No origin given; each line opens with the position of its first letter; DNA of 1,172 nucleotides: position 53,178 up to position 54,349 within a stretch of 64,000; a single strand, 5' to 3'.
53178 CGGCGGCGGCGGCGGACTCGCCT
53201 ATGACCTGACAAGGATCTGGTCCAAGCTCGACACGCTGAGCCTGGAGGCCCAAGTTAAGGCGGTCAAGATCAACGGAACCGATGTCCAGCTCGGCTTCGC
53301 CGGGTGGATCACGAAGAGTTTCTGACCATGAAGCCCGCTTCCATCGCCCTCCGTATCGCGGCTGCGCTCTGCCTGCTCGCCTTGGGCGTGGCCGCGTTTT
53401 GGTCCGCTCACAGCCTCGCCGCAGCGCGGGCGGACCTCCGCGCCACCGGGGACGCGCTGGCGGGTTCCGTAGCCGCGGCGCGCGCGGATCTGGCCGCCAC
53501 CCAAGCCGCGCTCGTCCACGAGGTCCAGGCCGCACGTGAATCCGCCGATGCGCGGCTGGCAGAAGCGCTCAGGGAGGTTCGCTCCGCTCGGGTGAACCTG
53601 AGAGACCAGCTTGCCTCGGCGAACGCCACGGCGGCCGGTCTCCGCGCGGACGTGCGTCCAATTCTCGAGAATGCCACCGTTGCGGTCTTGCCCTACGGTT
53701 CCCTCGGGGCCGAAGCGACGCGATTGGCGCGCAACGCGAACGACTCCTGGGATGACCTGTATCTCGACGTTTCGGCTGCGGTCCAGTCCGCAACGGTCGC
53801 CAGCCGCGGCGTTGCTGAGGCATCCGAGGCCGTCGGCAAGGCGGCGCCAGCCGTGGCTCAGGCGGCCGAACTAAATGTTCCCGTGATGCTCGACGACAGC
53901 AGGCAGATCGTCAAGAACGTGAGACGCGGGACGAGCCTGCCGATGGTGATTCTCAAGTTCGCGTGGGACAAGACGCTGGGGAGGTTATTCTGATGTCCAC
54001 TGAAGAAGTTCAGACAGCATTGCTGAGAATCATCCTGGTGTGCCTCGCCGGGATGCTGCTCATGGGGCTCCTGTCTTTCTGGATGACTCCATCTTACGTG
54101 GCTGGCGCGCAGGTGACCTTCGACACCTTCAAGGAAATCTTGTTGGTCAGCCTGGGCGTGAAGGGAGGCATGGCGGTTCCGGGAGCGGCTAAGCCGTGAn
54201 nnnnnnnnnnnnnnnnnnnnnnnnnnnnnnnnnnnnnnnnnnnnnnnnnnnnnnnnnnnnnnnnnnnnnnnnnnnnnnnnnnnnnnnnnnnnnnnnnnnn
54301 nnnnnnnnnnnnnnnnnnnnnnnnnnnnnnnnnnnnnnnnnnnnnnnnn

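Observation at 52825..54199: Beta-barrel OMP and membrane-anchored coiled-coil protein directly upstream of holin-endolysin: Lom-like conversion gene or non-canonical spanin pair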

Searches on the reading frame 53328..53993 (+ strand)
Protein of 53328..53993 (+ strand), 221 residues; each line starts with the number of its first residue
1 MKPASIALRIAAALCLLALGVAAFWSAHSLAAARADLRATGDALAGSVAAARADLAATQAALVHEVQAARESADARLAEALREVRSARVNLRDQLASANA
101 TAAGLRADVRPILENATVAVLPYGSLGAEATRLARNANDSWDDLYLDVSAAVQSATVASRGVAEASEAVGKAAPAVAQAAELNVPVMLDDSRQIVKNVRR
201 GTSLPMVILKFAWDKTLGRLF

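Call 3: search_protein_families(library=pfam, proteins=[window:53328-53993:+], max_evalue=1)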
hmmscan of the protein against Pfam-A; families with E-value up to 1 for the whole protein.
window:53328-53993:+ (221 aa): 1 family
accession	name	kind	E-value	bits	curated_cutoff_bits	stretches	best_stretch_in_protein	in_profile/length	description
PF02548.21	Pantoate_transf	-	0.11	12.4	28.7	0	168-210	40-82/259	Ketopantoate hydroxymethyltransferase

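Call 4: search_protein_families(library=phrogs, proteins=[window:53328-53993:+], max_evalue=1)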
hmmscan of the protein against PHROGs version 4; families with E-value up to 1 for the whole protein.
window:53328-53993:+ (221 aa): 2 families
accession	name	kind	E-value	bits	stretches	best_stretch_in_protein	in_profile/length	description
phrog_38822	-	unknown function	0.24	11.6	1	21-88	56-123/260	-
phrog_21091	-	unknown function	0.33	11.3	1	23-190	151-327/407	-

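Call 10: find_homologous_proteins(query=window:53328-53993:+, max_evalue=0.001)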
Query window:53328-53993:+ (221 aa): 11 proteins with E <= 0.001 among 8000 candidates.
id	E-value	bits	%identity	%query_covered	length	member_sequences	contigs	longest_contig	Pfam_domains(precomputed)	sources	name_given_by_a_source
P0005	5.8e-124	429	100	100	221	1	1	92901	-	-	-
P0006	3.2e-12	65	39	86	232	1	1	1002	-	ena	-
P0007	6.1e-12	64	37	83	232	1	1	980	-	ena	-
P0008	2.5e-11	62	37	92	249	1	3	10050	-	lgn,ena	-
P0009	7.1e-11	61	39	87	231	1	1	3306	-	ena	-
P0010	7.3e-11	61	37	86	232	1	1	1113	-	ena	-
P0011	1.5e-10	60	37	85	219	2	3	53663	-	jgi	jgi:hypothetical protein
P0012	1.1e-9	57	40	63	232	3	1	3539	-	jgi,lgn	-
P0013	1.7e-9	56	41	29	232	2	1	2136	-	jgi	-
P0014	1.0e-8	54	36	83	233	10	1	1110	-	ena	-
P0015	3.6e-8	52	38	69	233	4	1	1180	-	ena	-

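Call 12: find_encoding_contigs(protein=P0011, flank=6000, max_places=3)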
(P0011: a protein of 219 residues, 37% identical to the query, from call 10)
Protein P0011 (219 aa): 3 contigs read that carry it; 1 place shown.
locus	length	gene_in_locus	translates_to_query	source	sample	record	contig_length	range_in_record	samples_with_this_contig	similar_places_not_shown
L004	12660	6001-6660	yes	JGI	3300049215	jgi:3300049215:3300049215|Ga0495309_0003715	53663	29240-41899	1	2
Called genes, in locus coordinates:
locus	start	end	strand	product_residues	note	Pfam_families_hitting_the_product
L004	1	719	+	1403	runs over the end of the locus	-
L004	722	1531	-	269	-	-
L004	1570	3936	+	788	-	-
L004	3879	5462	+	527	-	PF23845:TIM-barrel_NCTSP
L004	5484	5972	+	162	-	PF01832:Glucosaminidase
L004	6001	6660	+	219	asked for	-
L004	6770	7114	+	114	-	-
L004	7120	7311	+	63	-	-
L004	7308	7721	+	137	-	-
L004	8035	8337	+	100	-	-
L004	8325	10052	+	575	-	PF00176:SNF2-rel_dom, PF00270:DEAD (weak), PF04851:ResIII, PF00271:Helicase_C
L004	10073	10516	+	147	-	PF23984:DUF7307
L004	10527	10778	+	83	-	-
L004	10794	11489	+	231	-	-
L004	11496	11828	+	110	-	PF27127:YfdP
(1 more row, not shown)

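Call 17: find_encoding_contigs(protein=P0008, flank=6000, max_places=3)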
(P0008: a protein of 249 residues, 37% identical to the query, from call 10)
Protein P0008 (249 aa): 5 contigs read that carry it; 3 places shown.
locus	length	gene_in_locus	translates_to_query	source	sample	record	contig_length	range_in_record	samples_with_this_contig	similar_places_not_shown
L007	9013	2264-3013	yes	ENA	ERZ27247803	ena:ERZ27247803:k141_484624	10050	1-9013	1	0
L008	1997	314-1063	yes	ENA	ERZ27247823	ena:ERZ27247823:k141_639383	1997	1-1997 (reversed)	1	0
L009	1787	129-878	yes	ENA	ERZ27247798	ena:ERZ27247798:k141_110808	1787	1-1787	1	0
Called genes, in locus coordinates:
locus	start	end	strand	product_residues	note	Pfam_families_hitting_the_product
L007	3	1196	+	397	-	?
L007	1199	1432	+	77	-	-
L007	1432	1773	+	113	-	-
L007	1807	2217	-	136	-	-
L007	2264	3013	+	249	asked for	-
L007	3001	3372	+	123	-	-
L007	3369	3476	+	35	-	-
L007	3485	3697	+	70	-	-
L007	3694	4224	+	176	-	PF00959:Phage_lysozyme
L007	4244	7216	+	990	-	-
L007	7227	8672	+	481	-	-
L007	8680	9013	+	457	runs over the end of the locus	?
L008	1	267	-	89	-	?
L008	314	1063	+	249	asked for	-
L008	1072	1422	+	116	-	-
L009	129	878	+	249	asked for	-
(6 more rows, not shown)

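Call 34: search_solved_structures(query=A2, max_evalue=1)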
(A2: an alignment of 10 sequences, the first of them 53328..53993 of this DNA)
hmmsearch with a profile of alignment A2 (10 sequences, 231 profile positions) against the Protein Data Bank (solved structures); distinct sequences matched with E-value up to 1: 3.
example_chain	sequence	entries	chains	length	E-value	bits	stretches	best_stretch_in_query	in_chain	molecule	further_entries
1eq1_A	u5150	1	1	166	0.099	15.7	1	86-204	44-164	APOLIPOPHORIN-III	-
4a25_A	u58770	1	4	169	0.12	15.5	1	106-191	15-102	FERRITIN DPS FAMILY PROTEIN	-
8ek4_A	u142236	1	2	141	0.2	14.7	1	29-114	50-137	Ice-binding protein TIP-99a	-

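Call 43: predict_structure(alignment_id=A2)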
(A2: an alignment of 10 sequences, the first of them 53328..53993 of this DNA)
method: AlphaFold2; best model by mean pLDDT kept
length: 221 residues; sequences in the alignment: 10
mean_pLDDT: 71.0   pTM: 0.31
mean pLDDT of the five models: 71.0, 65.2, 60.9, 56.7, 53.4
residues with pLDDT >= 90: 0; 70-90: 149; 50-70: 59; < 50: 13
segments of 3 or more residues with pLDDT < 50: 201-210
pLDDT, mean of each block of 10 residues (from residue 1): 72 82 74 71 74 77 78 80 78 77 76 75 77 78 74 68 67 67 57 58 46 57 46
secondary structure, 60 per line:
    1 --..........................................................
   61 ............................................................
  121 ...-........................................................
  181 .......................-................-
elements in order: H3-123 H125-203 H205-220

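Call 45: find_related_loci(query=A2, collection=viral_contigs, flank=4000)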
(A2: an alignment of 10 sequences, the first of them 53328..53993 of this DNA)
Query A2 (221 aa) in viral_contigs; peptide patterns used: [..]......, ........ (x = any residue, [..] = any of these).
41 stretches matched a pattern; 7 encode a relative of the query (tblastn E <= 1e-3); 7 distinct loci.
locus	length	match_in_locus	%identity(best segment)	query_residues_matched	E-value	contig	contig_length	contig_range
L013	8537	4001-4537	37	35-221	1e-21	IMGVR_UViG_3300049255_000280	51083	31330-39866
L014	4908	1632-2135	33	14-177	1e-17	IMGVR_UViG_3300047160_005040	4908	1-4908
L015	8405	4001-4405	37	31-175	1e-13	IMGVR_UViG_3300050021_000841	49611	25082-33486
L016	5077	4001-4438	40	35-183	9e-11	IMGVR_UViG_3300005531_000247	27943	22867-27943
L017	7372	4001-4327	42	94-221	4e-10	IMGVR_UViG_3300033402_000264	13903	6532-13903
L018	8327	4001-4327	42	94-221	4e-10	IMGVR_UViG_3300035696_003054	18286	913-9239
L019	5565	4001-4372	34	29-180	6e-10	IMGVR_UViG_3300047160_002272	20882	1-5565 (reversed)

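Call 49: search_protein_families(library=pfam, proteins=[L015:4848-5438:+, L015:5660-6211:+, L015:6289-6585:+, L015:5443-5667:+, L015:4607-4837:+, L013:5113-5631:+, L013:4680-5024:+, L019:4671-4970:+], max_evalue=0.1)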
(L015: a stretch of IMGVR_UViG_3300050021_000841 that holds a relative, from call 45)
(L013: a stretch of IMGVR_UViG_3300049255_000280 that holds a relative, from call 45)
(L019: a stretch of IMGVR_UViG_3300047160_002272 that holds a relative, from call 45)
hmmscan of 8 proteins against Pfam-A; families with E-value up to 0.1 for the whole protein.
L015:4848-5438:+ (196 aa): 1 family
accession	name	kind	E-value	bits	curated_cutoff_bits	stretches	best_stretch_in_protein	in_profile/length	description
PF23465.1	DUF7131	-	0.01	16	24.1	1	112-134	12-34/57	Domain of unknown function (DUF7131)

L015:5660-6211:+ (183 aa): 2 families
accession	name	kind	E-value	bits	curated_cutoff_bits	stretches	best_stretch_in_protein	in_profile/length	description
PF00959.24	Phage_lysozyme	-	2.8e-07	31.3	22.3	1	11-161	2-106/125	Phage lysozyme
PF16754.10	Pesticin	-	0.0093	16.4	25.8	1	87-153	94-156/156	Bacterial toxin homologue of phage lysozyme, C-term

L015:6289-6585:+ (98 aa): 1 family
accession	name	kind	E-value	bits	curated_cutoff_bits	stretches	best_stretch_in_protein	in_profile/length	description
PF10805.13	DUF2730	-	0.085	13.4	24.9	0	6-53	7-56/102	Protein of unknown function (DUF2730)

L015:5443-5667:+ (74 aa): 0 families

L015:4607-4837:+ (76 aa): 0 families

L013:5113-5631:+ (172 aa): 0 families

L013:4680-5024:+ (114 aa): 0 families

L019:4671-4970:+ (99 aa): 1 family
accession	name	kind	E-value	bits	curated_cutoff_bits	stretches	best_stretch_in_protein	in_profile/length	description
PF01442.23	Apolipoprotein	-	0.057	13.6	90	0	33-97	41-99/190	Apolipoprotein A1/A4/E domain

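Call 53: search_protein_families(library=pfam, proteins=[L014:1154-1600:+, L017:3187-3678:+, L017:2340-2843:+, L007:1807-2217:-], max_evalue=0.01)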
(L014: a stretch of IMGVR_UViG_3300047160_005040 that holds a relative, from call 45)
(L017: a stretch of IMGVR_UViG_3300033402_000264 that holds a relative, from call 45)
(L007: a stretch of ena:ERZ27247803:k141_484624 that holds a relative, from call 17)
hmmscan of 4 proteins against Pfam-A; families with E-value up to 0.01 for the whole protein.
L014:1154-1600:+ (148 aa): 1 family
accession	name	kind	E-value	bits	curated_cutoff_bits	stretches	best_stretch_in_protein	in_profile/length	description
PF00959.24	Phage_lysozyme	-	3.7e-29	102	22.3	1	16-143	3-125/125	Phage lysozyme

L017:3187-3678:+ (163 aa): 1 family
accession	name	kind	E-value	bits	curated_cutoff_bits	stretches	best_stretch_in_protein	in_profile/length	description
PF01832.25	Glucosaminidase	-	3.2e-21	76.7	30.2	1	13-142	2-118/123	Mannosyl-glycoprotein endo-beta-N-acetylglucosaminidase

L017:2340-2843:+ (167 aa): 0 families

L007:1807-2217:- (136 aa): 0 families

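Call 55: search_protein_families(library=ncbifam, proteins=[window:53328-53993:+, L015:4848-5438:+], max_evalue=0.1)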
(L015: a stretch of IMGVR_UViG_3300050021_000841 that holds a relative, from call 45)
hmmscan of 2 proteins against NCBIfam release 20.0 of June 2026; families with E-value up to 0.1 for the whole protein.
window:53328-53993:+ (221 aa): 1 family
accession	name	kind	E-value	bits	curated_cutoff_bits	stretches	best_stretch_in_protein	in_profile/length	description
NF043058.1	T4SS_LegC2C7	subfamily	0.00016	20.8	350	1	28-112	167-250/348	LegC2/C7 family Dot/Icm T4SS effector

L015:4848-5438:+ (196 aa): 0 families

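Call 84: fold_search(model_id=the predicted structure, library=viral)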
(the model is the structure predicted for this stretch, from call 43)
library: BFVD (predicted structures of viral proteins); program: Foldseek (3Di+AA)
matches with E <= 10: 24; with E <= 0.001: 0
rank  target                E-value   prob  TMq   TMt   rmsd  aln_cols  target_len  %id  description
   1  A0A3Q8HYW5            3.2e+00  0.23  0.28  0.59   3.6        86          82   20  (no name in the UniProt tables at hand)
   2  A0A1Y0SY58            4.0e+00  0.16  0.32  0.41   8.0       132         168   18  Internal virion protein B [Pasteurella phage vB_PmuP_PHB02]
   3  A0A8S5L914            4.2e+00  0.08  0.32  0.08  13.4       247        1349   16  Tail tape measure protein [Siphoviridae sp. ctyQ43]
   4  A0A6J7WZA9            4.9e+00  0.30  0.33  0.61   3.1        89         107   19  Uncharacterized protein [uncultured Caudovirales phage]
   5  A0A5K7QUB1            5.2e+00  0.12  0.27  0.49   4.0        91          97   12  (no name in the UniProt tables at hand)
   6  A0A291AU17            5.2e+00  0.05  0.21  0.14  10.2       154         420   17  SMC N incomplete domain containing protein [Pandoravirus dulcis]
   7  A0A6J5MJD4            5.6e+00  0.08  0.17  0.05   5.7        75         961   17  Uncharacterized protein [uncultured Caudovirales phage]
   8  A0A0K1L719            5.6e+00  0.07  0.26  0.14  11.1       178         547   11  ORF_005L [Scale drop disease virus]
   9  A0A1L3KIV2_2          5.6e+00  0.06  0.28  0.07  21.2       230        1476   11  (no name in the UniProt tables at hand)
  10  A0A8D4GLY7            6.0e+00  0.04  0.21  0.17  13.4       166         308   19  (no name in the UniProt tables at hand)
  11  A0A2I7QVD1            6.4e+00  0.25  0.20  0.44   1.7        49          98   20  (no name in the UniProt tables at hand)
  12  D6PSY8                6.4e+00  0.16  0.30  0.46   3.5        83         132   18  Uncharacterized protein [Lactobacillus phage LBR48]
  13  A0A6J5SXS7            6.4e+00  0.09  0.25  0.47   5.0        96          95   25  Uncharacterized protein [uncultured Caudovirales phage]
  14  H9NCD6                6.4e+00  0.08  0.15  0.13   7.7        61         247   21  (no name in the UniProt tables at hand)
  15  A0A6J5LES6            6.4e+00  0.06  0.25  0.20  10.7       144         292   17  Intramolecular chaperone auto-processing domain containing protein [uncultured Caudovirales phage]
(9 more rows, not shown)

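Call 89: find_related_loci(query=A2, collection=genome_contigs, flank=5000)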
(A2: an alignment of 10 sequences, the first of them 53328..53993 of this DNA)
Query A2 (221 aa) in genome_contigs; peptide patterns used: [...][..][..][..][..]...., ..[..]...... (x = any residue, [..] = any of these).
57 stretches matched a pattern; 4 encode a relative of the query (tblastn E <= 1e-3); 4 distinct loci.
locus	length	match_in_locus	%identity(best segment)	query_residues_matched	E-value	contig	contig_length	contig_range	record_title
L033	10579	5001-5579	39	22-221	1e-23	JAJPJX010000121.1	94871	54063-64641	MAG: Solibacteraceae bacterium isolate Centralia_MAG_57 k107_13150419, whole genome shotgun sequence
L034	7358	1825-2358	38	36-221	1e-22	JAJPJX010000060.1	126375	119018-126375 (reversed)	MAG: Solibacteraceae bacterium isolate Centralia_MAG_57 k107_10147937, whole genome shotgun sequence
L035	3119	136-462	43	94-221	1e-20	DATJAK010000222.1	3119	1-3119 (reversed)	MAG TPA_asm: Bryobacteraceae bacterium isolate SMAG_U15325 k141_5056180, whole genome shotgun sequence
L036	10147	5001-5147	67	135-183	1e-14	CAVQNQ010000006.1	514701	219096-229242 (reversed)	MAG: Terriglobia bacterium isolate MFD01231.bin.1.11 genome assembly, contig: contig_24477, whole genome shotgun sequenc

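Call 90: find_related_loci(query=A2, collection=metagenome_contigs, flank=5000)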
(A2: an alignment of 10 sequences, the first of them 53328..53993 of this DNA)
Query A2 (221 aa) in metagenome_contigs; peptide patterns used: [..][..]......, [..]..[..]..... (x = any residue, [..] = any of these).
172 stretches matched a pattern; 28 encode a relative of the query (tblastn E <= 1e-3); 28 distinct loci.
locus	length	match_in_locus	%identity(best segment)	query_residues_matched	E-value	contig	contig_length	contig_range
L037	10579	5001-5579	39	22-221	5e-23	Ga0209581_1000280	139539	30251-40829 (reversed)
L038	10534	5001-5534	38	36-221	7e-22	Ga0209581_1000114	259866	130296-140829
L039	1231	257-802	36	32-221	7e-22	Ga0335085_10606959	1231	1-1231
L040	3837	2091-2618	37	50-215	7e-21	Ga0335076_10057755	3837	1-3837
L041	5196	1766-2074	45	94-215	1e-20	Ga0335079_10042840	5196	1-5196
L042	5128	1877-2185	45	94-215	1e-20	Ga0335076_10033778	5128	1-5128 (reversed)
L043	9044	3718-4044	44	94-221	1e-20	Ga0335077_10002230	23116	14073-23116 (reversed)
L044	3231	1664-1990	43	94-221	2e-20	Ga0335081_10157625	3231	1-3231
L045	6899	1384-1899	36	36-215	3e-20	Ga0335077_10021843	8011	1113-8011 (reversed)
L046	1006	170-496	43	94-221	1e-20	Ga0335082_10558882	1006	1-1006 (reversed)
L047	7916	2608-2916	43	94-215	6e-20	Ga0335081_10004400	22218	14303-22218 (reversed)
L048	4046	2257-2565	43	94-215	5e-20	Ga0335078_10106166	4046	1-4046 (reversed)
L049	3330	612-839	51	94-183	7e-20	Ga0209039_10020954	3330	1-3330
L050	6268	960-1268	44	94-215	2e-19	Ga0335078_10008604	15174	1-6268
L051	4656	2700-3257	37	9-183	6e-19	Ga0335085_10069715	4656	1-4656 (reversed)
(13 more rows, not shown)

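Call 94: search_protein_families(library=phrogs, proteins=[L034:6203-6637:+, L013:5113-5631:+, L015:6289-6585:+, L019:4671-4970:+, L034:5616-6116:+, L015:4848-5438:+, L017:4596-4940:+, L017:4946-5122:+], max_evalue=0.1)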
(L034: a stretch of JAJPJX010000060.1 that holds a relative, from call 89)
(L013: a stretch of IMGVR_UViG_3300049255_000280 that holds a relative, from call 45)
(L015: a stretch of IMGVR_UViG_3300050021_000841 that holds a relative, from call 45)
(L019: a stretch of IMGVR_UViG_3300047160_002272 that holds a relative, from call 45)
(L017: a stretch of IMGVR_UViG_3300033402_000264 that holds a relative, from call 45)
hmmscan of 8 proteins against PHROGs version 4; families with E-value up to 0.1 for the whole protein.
L034:6203-6637:+ (144 aa): 0 families

L013:5113-5631:+ (172 aa): 1 family
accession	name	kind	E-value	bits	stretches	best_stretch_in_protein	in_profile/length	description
phrog_33463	-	unknown function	0.039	14.7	1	69-111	45-87/193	-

L015:6289-6585:+ (98 aa): 4 families
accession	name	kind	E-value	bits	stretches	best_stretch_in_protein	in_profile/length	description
phrog_11860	-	unknown function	0.0074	17.5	1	1-56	3-57/114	-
phrog_462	-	other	0.011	16.9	1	5-94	12-88/101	lipoprotein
phrog_12220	-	unknown function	0.015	16.4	1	28-94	6-67/89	-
phrog_16957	-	unknown function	0.091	13.3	0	4-86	59-145/223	-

L019:4671-4970:+ (99 aa): 4 families
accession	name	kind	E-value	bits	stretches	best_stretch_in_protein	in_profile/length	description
phrog_33352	-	unknown function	0.0037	17.1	1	3-94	362-454/498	-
phrog_20965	-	unknown function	0.034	15.3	1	6-76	6-77/122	-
phrog_2466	-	lysis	0.062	14.1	0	6-65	4-57/172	Rz-like spanin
phrog_17078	-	unknown function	0.068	14.8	0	30-59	48-77/84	-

L034:5616-6116:+ (166 aa): 0 families

L015:4848-5438:+ (196 aa): 0 families

L017:4596-4940:+ (114 aa): 0 families

L017:4946-5122:+ (58 aa): 0 families

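Call 98: search_dna_similar(query=window:53328-53993:+, collection=phages, mode=protein, max_evalue=0.01, max_rows=10)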
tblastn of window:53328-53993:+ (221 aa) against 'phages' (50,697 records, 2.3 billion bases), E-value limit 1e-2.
No match.

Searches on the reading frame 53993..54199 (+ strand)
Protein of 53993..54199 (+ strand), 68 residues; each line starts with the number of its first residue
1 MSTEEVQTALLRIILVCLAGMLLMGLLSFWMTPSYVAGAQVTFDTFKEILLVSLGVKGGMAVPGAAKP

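Call 3: search_protein_families(library=pfam, proteins=[window:53993-54199:+], max_evalue=1)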
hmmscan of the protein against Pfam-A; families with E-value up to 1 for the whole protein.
window:53993-54199:+ (68 aa): 3 families
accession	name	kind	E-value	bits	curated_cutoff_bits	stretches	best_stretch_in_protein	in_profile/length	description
PF02706.20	Wzz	-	0.00074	20.2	25.5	1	9-45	15-51/91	Chain length determinant protein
PF03839.21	Sec62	-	0.071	13.4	27.8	1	8-46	147-184/191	Translocation protein Sec62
PF13833.12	EF-hand_8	-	0.25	11.6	28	1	38-58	2-21/54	EF-hand domain pair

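Call 4: search_protein_families(library=phrogs, proteins=[window:53993-54199:+], max_evalue=1)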
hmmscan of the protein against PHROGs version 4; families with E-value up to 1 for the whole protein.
window:53993-54199:+ (68 aa): 1 family
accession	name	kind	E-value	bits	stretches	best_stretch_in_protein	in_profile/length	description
phrog_9235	-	unknown function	0.002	18.9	1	10-31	8-29/32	-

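Call 55: search_protein_families(library=ncbifam, proteins=[window:53993-54199:+], max_evalue=0.1)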
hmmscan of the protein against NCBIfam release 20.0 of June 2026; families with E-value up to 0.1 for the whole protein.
window:53993-54199:+ (68 aa): 0 families
